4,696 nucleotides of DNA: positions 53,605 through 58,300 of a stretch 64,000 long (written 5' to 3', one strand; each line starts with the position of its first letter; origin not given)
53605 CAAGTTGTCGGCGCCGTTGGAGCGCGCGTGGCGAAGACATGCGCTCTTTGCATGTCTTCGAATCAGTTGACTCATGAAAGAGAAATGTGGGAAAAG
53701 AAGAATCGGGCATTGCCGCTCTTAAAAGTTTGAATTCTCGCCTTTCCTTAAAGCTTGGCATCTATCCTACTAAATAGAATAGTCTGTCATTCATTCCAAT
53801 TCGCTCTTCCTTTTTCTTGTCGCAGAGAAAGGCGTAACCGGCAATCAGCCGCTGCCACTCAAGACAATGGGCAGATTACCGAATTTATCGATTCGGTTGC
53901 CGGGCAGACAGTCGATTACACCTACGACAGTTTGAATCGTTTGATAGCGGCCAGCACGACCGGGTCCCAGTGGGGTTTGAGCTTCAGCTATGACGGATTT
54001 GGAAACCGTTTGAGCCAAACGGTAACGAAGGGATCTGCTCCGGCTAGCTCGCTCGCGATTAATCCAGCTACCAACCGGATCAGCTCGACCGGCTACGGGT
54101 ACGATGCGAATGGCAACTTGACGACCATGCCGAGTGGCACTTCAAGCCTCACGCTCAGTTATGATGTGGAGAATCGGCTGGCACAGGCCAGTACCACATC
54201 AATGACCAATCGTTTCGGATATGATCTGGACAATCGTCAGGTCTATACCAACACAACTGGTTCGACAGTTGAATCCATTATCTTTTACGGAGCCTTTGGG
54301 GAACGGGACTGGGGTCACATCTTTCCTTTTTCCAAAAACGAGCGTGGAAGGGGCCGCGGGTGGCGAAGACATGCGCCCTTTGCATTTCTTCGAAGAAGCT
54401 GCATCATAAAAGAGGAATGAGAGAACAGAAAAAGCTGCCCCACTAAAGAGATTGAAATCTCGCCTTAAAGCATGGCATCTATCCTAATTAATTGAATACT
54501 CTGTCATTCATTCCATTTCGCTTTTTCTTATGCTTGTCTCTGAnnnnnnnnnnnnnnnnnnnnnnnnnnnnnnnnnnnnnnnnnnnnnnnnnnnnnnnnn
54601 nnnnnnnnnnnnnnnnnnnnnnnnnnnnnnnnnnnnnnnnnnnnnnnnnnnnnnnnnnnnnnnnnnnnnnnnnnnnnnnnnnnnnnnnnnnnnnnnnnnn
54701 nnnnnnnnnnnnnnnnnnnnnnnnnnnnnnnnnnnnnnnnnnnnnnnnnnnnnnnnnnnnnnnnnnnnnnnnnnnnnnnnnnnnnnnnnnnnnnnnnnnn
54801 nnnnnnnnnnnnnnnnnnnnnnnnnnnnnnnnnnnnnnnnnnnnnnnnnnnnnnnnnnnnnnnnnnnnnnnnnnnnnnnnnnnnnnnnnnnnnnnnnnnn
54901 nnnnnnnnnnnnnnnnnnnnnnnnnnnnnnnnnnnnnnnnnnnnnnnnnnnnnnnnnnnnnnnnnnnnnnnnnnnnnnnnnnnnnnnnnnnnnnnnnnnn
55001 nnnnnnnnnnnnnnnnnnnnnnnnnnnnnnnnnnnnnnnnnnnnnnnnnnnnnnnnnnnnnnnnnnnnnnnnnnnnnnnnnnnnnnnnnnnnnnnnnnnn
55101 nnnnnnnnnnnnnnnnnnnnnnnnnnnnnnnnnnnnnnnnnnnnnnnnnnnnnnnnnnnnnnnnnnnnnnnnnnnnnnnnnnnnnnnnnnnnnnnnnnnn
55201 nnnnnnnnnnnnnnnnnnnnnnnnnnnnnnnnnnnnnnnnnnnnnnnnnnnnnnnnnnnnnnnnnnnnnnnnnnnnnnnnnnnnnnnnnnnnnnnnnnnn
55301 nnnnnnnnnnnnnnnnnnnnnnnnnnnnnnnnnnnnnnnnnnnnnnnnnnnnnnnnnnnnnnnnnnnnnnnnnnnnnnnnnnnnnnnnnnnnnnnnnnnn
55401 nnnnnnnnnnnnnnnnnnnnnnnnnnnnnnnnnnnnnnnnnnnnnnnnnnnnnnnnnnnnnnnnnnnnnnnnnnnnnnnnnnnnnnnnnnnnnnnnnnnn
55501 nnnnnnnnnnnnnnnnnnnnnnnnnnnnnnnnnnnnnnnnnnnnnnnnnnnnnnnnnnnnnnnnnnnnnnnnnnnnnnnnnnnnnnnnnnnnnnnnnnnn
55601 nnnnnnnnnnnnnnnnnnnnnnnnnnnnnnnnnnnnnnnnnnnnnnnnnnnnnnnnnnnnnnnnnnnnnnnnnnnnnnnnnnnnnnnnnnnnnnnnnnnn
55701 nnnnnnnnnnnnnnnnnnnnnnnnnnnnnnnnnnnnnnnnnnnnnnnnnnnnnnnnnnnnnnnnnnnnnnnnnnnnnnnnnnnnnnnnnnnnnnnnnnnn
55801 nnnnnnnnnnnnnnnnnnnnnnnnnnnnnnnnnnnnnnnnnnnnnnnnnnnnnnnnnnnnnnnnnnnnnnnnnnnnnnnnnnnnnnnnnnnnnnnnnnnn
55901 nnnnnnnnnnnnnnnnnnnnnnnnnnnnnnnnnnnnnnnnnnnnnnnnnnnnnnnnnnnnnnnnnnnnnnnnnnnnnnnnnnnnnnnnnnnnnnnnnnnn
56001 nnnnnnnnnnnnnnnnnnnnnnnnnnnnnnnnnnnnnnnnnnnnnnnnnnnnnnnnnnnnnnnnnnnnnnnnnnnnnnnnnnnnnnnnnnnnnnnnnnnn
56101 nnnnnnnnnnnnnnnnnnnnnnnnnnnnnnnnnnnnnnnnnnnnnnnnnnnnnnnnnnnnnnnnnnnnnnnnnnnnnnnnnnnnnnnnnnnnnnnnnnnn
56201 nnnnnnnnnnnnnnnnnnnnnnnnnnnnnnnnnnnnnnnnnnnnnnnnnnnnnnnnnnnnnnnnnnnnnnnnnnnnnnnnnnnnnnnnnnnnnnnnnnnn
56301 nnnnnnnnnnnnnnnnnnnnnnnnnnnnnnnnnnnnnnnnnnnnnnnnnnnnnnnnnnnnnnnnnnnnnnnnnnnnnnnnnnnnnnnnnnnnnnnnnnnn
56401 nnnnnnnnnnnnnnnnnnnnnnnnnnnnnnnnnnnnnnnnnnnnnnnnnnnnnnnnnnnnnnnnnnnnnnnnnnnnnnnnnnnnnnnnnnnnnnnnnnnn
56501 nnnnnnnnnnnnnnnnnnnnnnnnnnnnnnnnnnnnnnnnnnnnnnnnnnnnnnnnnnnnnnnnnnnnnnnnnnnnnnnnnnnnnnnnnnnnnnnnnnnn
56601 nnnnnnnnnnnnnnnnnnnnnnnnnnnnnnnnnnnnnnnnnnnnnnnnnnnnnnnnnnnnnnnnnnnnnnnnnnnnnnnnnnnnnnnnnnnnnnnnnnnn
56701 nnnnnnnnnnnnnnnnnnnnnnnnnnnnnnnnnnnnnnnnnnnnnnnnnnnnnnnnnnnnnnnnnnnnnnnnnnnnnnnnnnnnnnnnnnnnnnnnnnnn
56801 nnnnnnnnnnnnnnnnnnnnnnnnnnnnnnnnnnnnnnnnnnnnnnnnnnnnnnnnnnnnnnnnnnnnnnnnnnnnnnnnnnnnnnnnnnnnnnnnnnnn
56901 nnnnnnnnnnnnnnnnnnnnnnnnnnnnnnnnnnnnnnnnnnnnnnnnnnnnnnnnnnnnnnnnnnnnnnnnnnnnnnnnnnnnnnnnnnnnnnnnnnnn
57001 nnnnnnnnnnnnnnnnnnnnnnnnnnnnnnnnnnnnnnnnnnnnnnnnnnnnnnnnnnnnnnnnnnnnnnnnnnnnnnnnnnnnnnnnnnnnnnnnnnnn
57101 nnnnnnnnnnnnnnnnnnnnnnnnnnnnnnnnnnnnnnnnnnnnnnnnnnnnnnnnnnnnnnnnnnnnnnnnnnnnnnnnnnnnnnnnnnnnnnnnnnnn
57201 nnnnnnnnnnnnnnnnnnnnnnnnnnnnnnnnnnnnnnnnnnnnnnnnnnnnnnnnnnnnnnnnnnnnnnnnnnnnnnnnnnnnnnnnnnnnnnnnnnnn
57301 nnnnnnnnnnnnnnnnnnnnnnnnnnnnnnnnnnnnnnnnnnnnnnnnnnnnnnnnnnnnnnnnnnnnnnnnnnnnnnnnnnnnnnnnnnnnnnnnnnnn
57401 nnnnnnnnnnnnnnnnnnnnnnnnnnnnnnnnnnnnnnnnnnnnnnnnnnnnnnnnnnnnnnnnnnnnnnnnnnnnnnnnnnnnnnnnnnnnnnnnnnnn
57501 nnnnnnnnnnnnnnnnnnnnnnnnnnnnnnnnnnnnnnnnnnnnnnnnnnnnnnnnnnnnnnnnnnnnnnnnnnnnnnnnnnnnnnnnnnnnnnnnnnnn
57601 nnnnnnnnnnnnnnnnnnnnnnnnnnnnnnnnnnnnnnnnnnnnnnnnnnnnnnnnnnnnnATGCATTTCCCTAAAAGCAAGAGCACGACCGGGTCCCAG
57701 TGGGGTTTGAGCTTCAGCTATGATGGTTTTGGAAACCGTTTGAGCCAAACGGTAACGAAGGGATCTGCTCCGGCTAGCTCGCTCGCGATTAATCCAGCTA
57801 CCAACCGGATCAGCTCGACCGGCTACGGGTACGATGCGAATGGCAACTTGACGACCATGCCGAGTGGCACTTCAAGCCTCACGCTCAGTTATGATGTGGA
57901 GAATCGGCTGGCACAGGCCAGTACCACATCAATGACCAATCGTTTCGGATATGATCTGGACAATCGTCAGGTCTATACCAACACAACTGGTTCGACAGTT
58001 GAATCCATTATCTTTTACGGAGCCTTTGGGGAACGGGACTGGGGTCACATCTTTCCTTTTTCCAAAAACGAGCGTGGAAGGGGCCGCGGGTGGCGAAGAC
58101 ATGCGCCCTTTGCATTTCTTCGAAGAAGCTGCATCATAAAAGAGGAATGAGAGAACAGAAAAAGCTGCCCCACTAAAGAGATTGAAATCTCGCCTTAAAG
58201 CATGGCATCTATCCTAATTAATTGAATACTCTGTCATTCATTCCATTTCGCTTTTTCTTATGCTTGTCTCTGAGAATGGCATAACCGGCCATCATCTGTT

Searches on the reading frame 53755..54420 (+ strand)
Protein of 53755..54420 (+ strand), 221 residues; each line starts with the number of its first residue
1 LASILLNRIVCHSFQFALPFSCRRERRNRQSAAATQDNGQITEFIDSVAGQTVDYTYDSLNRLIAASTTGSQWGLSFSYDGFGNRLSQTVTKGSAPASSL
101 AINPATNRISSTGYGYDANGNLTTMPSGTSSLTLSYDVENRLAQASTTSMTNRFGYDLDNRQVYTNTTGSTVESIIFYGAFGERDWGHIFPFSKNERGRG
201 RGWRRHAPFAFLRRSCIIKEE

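Call 59: search_protein_families(library=pfam, proteins=[window:53755-54420:+], max_evalue=0.0001)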
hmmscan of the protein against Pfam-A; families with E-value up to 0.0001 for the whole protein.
window:53755-54420:+ (221 aa): 1 family
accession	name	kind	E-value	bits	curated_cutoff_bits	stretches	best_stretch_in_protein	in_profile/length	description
PF05593.20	RHS_repeat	-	9e-14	51.9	22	1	37-69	3-34/38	RHS Repeat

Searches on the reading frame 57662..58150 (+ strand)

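Call 59: search_protein_families(library=pfam, proteins=[window:57662-58150:+], max_evalue=0.0001)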
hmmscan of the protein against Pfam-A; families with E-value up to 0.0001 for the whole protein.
window:57662-58150:+ (162 aa): 1 family
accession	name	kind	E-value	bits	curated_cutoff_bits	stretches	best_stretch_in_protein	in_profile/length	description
PF05593.20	RHS_repeat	-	2.3e-08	34.7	22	0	57-88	1-33/38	RHS Repeat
